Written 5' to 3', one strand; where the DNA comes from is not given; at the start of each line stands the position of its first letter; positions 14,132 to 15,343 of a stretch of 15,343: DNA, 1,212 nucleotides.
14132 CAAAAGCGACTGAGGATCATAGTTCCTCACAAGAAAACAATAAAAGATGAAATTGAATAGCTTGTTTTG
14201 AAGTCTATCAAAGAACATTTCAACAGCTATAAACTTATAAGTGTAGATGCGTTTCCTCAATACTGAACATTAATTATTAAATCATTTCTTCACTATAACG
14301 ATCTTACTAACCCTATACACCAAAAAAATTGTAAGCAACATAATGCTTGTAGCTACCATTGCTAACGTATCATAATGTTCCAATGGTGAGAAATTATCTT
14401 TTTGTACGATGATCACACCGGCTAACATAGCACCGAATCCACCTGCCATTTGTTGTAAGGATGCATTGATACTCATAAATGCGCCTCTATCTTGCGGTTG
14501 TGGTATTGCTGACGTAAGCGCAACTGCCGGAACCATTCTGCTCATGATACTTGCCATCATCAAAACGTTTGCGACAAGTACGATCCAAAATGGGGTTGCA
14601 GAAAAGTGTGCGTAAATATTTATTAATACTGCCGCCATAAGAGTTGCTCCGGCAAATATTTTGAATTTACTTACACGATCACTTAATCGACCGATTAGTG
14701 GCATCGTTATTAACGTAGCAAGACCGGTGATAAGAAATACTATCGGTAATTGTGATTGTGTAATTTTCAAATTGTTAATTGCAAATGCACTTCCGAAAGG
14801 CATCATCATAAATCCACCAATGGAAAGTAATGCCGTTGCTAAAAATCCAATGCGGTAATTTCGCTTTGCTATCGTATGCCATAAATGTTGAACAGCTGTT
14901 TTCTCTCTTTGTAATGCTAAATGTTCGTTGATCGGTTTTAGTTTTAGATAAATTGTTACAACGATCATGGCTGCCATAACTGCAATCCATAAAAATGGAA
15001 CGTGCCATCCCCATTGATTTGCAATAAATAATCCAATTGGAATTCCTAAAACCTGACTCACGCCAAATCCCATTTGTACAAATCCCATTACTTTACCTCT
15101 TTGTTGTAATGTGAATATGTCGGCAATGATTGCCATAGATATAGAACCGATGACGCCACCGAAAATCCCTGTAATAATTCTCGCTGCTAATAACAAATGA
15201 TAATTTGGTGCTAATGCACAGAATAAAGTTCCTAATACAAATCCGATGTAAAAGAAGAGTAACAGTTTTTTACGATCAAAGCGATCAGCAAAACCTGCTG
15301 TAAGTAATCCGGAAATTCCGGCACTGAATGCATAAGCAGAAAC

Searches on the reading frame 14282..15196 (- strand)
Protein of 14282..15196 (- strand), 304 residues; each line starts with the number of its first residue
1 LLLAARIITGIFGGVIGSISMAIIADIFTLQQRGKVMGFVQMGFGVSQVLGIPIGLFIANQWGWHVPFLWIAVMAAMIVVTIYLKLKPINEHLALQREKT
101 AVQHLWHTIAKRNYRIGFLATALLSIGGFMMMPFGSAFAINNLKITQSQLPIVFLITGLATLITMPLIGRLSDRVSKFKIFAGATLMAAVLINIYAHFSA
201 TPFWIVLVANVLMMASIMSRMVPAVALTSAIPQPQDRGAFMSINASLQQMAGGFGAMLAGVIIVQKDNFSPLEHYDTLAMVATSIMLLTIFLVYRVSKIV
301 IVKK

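Call 31: search_protein_families(library=pfam, proteins=[window:14282-15196:-], max_evalue=0.01)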
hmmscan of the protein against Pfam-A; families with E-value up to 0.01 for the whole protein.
window:14282-15196:- (304 aa): 2 families
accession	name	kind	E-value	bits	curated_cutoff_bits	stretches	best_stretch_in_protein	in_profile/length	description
PF07690.21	MFS_1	-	1.3e-34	120.1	33.4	2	1-133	87-226/347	Major Facilitator Superfamily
PF13347.12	MFS_2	-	4.6e-07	29.2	27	1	32-290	140-406/427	MFS/sugar transport protein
